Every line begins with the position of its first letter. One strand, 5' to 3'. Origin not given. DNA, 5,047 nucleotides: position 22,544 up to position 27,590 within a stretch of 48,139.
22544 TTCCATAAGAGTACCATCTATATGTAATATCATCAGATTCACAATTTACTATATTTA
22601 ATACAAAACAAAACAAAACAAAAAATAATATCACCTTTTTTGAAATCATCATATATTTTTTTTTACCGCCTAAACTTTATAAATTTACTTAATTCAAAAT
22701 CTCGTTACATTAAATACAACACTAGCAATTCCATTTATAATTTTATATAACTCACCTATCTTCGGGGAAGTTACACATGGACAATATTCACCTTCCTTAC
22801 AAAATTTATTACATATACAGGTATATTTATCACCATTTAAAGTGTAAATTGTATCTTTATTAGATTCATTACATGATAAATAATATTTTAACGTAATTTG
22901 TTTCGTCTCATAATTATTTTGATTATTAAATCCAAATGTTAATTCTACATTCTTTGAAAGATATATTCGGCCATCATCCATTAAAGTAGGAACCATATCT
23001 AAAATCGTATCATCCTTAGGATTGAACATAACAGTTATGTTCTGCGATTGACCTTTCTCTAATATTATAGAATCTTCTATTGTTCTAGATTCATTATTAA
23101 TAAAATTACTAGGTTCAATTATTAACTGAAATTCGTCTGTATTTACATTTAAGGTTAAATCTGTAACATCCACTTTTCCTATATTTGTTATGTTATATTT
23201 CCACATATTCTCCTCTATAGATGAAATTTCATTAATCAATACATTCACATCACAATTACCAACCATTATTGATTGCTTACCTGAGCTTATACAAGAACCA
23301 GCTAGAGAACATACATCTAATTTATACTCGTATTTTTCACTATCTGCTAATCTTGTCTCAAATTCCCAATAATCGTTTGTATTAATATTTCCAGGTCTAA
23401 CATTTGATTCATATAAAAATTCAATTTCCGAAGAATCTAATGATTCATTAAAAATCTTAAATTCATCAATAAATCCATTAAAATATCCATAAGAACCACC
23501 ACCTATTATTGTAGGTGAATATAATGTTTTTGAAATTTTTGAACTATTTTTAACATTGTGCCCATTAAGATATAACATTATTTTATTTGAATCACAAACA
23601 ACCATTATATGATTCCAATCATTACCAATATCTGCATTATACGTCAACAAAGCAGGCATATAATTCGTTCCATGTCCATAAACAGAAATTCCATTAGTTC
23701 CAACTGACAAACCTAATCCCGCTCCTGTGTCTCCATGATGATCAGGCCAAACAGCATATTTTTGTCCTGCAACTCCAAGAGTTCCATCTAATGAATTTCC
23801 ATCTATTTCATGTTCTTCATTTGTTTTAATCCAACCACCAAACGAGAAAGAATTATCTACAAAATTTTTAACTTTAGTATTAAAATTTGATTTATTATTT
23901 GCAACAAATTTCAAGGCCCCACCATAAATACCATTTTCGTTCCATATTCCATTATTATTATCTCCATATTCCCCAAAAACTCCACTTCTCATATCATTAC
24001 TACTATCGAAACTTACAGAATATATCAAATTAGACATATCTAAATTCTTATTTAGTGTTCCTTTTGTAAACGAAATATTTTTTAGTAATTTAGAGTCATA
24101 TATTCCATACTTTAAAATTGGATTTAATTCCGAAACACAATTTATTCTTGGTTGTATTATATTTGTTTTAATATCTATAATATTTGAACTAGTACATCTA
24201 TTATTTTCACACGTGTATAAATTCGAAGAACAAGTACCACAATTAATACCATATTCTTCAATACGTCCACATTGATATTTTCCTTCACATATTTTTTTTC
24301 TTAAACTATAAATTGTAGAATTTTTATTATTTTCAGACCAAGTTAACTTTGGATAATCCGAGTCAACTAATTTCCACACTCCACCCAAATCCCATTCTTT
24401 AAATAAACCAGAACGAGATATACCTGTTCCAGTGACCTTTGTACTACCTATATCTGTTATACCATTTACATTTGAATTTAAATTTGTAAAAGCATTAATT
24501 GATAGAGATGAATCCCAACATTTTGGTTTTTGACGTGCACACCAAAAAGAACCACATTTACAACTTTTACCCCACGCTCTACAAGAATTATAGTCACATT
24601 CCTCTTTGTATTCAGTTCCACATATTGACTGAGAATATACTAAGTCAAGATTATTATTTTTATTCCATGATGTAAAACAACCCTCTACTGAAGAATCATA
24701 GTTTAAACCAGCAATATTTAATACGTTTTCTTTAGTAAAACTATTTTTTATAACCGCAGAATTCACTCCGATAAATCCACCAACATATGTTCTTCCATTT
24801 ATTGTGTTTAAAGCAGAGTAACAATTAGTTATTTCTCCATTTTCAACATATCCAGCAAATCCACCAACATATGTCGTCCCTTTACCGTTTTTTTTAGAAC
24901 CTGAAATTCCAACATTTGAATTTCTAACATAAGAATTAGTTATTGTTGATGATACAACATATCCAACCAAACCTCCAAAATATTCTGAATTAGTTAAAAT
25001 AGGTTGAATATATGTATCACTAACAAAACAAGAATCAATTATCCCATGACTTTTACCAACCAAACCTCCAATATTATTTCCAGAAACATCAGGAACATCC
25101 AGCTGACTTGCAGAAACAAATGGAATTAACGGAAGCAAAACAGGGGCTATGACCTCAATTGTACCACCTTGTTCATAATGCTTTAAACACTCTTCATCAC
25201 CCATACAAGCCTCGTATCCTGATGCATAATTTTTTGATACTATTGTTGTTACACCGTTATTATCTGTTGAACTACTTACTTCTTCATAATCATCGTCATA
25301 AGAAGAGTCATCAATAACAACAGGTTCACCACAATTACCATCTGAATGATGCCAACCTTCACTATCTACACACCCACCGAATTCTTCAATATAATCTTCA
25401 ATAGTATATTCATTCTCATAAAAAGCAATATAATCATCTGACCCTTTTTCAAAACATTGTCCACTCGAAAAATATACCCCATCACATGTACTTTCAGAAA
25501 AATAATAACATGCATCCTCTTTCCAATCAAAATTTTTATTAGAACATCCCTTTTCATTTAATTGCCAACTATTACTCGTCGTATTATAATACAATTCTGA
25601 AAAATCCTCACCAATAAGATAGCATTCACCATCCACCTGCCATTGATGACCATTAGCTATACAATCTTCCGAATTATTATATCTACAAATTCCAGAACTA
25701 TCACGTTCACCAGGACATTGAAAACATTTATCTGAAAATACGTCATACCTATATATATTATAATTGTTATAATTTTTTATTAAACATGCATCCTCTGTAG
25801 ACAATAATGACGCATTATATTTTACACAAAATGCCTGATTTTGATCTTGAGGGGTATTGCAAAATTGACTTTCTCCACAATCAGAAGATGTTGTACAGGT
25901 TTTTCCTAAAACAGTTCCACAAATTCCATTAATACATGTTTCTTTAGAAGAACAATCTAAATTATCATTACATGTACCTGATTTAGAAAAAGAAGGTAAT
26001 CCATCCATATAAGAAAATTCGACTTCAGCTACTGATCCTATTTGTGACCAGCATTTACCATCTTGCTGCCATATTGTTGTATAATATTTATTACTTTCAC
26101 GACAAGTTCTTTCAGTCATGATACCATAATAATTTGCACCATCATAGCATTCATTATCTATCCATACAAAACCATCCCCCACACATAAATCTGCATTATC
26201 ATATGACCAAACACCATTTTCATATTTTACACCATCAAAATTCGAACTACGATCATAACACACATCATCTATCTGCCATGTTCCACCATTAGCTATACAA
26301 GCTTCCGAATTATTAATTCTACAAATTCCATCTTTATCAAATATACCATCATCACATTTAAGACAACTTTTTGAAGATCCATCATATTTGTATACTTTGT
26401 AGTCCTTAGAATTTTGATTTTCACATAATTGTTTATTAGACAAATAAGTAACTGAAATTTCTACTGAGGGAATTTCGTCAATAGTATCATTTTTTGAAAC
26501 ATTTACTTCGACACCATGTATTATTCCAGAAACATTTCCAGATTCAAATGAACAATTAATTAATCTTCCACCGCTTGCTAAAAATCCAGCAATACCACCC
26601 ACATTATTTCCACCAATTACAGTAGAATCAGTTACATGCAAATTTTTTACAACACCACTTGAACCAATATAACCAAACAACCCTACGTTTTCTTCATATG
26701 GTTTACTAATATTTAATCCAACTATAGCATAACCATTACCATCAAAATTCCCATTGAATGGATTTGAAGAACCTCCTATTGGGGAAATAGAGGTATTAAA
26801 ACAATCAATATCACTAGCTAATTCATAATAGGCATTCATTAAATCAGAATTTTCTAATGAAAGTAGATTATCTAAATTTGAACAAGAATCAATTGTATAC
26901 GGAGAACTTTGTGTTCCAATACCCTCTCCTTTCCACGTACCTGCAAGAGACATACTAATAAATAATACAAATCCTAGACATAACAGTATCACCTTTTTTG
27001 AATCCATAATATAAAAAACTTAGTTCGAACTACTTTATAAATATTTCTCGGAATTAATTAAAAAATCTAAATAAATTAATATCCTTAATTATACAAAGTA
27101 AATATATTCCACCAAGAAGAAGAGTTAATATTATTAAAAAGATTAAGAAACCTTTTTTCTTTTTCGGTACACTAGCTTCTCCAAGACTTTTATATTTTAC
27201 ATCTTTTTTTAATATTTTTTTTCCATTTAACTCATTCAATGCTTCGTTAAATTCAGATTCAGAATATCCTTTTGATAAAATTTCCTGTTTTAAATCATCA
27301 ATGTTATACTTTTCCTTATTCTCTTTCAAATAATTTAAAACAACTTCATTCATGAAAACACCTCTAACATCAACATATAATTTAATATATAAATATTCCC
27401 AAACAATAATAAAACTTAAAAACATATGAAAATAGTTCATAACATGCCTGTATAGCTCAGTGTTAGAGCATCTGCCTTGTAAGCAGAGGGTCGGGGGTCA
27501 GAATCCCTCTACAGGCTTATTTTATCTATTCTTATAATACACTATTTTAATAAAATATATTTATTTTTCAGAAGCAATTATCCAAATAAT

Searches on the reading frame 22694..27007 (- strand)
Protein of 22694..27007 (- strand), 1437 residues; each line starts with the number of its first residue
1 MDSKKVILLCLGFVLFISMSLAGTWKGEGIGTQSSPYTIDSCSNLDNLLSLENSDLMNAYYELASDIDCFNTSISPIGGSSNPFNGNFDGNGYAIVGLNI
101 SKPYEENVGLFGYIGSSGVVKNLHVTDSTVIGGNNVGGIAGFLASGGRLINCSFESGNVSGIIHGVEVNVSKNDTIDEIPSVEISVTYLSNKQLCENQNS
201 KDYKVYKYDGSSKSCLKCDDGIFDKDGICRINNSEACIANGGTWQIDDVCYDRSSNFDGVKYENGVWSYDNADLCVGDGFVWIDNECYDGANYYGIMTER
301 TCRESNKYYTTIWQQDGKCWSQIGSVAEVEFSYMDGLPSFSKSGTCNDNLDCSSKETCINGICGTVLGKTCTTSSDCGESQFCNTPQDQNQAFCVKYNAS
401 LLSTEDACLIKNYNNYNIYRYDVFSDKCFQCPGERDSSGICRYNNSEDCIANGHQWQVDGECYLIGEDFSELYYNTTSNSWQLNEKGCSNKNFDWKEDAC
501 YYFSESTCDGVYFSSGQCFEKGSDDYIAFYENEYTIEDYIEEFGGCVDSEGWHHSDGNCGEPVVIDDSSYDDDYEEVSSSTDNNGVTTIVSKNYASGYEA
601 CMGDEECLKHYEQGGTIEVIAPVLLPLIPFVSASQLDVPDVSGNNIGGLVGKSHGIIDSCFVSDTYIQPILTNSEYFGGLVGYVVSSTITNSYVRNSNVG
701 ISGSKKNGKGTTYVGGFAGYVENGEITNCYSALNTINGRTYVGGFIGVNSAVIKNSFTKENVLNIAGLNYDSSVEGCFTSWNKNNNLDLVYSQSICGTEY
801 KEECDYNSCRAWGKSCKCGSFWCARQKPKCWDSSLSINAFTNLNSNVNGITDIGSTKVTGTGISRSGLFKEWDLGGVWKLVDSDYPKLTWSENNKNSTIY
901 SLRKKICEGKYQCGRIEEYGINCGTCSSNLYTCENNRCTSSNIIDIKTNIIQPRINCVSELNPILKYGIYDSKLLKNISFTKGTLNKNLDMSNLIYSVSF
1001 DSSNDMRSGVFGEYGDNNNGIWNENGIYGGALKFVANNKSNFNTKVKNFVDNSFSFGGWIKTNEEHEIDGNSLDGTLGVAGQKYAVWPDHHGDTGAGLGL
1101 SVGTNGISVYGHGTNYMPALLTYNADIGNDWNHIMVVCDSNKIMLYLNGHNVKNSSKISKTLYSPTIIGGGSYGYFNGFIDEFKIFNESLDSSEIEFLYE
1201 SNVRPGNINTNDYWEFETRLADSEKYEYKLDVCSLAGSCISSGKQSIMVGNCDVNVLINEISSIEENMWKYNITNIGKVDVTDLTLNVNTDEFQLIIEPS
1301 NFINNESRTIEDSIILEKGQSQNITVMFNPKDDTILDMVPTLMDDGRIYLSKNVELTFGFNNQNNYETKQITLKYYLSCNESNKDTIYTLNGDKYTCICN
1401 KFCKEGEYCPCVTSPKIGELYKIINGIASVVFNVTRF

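Call 94: search_protein_families(library=pfam, proteins=[window:22694-27007:-], max_evalue=0.01)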
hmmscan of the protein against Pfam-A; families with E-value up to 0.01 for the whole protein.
window:22694-27007:- (1437 aa): 2 families
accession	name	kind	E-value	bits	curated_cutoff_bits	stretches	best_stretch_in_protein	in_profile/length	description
PF13385.13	Laminin_G_3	-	1.4e-13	51.7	27.6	1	1041-1195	6-150/151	Concanavalin A-like lectin/glucanases superfamily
PF07581.17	Glug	-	1.5e-12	47.5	20.5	1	710-733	1-25/28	The GLUG motif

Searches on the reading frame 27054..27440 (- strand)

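Call 94: search_protein_families(library=pfam, proteins=[window:27054-27440:-], max_evalue=0.01)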
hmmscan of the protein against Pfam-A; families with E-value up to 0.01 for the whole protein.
window:27054-27440:- (128 aa): 1 family
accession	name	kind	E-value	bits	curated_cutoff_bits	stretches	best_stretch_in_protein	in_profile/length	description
PF24901.1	HTH_MCM7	-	0.0048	17.2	26.5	1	40-77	27-64/76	DNA replication licensing factor MCM7, winged helix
